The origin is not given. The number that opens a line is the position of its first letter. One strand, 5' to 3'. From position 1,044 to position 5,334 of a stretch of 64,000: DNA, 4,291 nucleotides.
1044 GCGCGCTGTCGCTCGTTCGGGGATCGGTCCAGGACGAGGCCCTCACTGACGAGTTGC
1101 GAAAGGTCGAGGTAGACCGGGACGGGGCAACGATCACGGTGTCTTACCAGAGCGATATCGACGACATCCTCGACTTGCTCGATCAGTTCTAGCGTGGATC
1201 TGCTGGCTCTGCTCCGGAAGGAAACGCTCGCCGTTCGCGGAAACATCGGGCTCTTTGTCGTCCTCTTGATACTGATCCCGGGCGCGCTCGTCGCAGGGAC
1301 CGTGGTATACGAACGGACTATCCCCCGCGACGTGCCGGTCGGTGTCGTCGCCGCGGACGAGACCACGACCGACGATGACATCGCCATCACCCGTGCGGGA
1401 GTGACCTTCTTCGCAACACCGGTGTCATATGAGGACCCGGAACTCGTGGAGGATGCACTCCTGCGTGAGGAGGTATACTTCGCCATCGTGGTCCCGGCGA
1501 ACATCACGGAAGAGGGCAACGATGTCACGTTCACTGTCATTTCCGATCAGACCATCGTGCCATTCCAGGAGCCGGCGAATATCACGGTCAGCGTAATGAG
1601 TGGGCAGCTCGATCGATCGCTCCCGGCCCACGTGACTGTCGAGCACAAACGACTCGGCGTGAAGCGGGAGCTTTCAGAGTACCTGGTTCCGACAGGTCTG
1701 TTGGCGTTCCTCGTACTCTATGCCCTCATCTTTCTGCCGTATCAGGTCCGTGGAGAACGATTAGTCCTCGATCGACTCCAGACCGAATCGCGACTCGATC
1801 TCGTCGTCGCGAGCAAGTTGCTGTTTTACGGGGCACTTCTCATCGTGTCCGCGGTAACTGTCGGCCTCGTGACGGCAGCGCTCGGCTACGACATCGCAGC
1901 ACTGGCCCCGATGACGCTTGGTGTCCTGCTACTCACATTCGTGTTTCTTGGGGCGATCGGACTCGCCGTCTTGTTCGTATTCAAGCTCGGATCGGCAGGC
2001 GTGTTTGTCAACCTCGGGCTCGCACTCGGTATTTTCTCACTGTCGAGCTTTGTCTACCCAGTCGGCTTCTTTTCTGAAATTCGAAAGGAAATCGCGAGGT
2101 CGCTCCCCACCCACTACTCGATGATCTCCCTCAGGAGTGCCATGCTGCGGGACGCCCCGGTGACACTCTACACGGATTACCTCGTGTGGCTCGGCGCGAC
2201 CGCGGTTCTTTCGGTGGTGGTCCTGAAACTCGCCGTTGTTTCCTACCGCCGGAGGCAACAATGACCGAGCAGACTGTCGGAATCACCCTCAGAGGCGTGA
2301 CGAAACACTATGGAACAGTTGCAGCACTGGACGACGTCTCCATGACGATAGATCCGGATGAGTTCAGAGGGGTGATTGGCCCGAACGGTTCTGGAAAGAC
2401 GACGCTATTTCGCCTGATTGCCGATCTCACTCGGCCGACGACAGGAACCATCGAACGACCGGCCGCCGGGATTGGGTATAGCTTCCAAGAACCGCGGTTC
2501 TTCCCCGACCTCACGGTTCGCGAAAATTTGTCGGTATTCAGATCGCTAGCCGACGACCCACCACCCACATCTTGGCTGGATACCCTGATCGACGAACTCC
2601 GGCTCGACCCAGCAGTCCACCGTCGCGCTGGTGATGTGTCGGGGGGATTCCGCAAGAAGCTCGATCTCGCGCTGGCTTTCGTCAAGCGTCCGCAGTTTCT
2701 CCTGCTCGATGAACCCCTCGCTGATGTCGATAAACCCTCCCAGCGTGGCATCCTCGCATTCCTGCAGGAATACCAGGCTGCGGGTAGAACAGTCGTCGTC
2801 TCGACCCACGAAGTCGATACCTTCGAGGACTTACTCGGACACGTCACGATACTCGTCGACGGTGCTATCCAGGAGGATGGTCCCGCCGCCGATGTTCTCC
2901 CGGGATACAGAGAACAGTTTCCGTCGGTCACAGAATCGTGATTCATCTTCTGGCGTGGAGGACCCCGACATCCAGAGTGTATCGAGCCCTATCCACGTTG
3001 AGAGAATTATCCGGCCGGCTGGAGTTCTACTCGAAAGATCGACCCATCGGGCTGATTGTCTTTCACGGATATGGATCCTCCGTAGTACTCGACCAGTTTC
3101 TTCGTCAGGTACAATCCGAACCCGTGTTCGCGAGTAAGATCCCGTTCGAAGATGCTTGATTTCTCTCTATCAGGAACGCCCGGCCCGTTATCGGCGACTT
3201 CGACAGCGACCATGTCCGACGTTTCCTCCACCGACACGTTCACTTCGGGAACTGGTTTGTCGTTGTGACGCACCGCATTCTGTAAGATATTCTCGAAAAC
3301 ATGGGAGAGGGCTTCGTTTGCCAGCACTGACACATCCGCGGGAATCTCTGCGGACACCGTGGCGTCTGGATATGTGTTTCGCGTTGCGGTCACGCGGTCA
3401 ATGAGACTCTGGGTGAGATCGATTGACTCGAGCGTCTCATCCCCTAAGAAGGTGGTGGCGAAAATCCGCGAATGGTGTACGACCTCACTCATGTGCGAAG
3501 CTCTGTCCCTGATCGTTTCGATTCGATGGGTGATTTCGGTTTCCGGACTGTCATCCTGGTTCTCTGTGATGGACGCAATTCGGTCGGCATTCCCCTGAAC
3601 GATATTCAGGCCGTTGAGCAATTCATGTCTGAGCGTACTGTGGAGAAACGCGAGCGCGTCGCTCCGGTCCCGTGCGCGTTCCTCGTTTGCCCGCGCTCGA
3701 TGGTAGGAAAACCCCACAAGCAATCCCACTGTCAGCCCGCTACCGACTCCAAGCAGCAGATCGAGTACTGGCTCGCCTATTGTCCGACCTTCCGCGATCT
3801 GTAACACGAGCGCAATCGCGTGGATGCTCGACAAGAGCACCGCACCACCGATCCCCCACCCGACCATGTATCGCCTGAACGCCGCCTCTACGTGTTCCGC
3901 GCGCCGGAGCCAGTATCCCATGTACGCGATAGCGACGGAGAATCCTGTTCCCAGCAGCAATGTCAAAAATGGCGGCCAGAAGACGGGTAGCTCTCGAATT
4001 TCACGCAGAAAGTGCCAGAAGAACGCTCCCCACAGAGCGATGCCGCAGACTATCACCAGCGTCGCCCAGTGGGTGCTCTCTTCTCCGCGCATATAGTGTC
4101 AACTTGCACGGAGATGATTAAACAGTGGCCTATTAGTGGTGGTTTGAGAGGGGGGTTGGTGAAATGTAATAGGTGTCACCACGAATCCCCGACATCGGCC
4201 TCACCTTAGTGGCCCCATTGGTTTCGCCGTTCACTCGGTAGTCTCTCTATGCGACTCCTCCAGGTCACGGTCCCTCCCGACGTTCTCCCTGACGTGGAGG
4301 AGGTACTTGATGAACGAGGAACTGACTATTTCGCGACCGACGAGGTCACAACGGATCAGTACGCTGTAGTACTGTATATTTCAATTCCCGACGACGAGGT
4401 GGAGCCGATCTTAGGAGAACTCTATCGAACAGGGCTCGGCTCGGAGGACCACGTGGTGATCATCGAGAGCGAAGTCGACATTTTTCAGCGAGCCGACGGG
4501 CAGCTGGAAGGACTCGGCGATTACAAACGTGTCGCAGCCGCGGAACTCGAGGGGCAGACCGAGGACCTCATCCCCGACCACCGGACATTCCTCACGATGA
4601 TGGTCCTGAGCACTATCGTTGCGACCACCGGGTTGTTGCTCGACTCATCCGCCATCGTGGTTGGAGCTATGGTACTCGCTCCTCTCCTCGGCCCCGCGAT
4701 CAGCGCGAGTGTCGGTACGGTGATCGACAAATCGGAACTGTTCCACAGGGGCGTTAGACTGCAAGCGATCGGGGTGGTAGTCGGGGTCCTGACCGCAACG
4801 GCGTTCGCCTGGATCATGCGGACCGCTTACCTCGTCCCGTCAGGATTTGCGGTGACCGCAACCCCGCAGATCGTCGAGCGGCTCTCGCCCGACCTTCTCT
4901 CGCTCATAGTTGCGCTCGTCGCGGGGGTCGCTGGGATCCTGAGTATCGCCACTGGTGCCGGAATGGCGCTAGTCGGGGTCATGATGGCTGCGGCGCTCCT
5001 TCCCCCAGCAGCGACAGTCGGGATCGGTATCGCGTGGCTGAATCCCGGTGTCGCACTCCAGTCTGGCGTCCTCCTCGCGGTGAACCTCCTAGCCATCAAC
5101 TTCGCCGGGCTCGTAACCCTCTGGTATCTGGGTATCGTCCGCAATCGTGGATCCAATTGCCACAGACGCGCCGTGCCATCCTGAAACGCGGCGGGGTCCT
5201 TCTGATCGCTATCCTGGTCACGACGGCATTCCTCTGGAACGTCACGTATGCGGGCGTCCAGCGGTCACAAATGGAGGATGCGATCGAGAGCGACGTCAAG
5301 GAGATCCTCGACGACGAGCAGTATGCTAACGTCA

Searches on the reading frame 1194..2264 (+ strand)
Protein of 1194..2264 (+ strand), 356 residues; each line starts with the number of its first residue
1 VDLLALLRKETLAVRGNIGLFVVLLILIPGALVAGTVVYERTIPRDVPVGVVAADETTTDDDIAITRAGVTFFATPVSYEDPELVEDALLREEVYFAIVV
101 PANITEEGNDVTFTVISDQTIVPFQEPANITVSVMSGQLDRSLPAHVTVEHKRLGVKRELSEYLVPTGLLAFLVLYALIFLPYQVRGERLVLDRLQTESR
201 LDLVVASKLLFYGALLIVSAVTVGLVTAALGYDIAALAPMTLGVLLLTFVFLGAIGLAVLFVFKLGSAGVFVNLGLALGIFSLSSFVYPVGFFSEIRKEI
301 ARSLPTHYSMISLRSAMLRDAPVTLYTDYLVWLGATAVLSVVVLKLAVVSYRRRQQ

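Call 39: search_protein_families(library=pfam, proteins=[window:1194-2264:+], max_evalue=0.001)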
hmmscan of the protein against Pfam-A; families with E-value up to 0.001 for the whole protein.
window:1194-2264:+ (356 aa): 2 families
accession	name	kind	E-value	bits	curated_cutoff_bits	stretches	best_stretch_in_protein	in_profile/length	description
PF12698.13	ABC2_membrane_3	-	7e-14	52.1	31.6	1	22-343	6-344/347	ABC-2 family transporter protein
PF01061.29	ABC2_membrane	-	3.1e-05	24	26.9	1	167-318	52-211/211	ABC-2 type transporter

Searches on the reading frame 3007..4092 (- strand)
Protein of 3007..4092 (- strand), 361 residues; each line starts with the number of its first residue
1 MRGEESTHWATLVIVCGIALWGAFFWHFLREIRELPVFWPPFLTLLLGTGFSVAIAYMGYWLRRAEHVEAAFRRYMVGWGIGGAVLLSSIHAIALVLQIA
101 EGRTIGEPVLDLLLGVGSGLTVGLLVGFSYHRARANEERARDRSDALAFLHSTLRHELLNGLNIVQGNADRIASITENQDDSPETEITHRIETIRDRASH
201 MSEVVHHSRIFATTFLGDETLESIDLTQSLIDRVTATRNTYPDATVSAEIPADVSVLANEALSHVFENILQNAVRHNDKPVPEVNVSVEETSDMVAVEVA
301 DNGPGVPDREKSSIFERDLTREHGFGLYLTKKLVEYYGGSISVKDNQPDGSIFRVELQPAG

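Call 39: search_protein_families(library=pfam, proteins=[window:3007-4092:-], max_evalue=0.001)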
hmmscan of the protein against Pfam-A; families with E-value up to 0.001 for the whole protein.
window:3007-4092:- (361 aa): 4 families
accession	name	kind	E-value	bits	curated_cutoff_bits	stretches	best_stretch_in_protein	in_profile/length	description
PF02518.31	HATPase_c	-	6e-21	75.4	26.4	1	260-358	4-108/111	Histidine kinase-, DNA gyrase B-, and HSP90-like ATPase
PF16926.10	HisKA_4TM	-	1.2e-17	64.3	22.6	1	12-140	3-130/130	Archaeal 4TM region of histidine kinase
PF13581.12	HATPase_c_2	-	2e-08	34.7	27.4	1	269-336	39-111/127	Histidine kinase-like ATPase domain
PF14501.12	HATPase_c_5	-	1.8e-06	28.2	22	1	259-346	3-91/102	GHKL domain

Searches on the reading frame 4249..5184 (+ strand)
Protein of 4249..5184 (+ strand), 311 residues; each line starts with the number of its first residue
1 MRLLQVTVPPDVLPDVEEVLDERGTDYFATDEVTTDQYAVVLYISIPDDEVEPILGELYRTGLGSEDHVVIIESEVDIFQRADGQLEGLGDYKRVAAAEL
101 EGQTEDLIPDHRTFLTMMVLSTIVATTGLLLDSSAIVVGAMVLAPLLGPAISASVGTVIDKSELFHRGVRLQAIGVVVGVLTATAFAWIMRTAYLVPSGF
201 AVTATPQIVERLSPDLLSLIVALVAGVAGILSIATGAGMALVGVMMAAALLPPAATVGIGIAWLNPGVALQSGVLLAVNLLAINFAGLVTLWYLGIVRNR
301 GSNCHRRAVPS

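Call 39: search_protein_families(library=pfam, proteins=[window:4249-5184:+], max_evalue=0.001)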
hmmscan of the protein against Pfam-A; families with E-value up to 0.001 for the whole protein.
window:4249-5184:+ (311 aa): 1 family
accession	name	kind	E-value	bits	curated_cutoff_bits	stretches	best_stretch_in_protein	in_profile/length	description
PF04087.19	DUF389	-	8e-35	120.3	23.9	1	141-285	1-137/137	Domain of unknown function (DUF389)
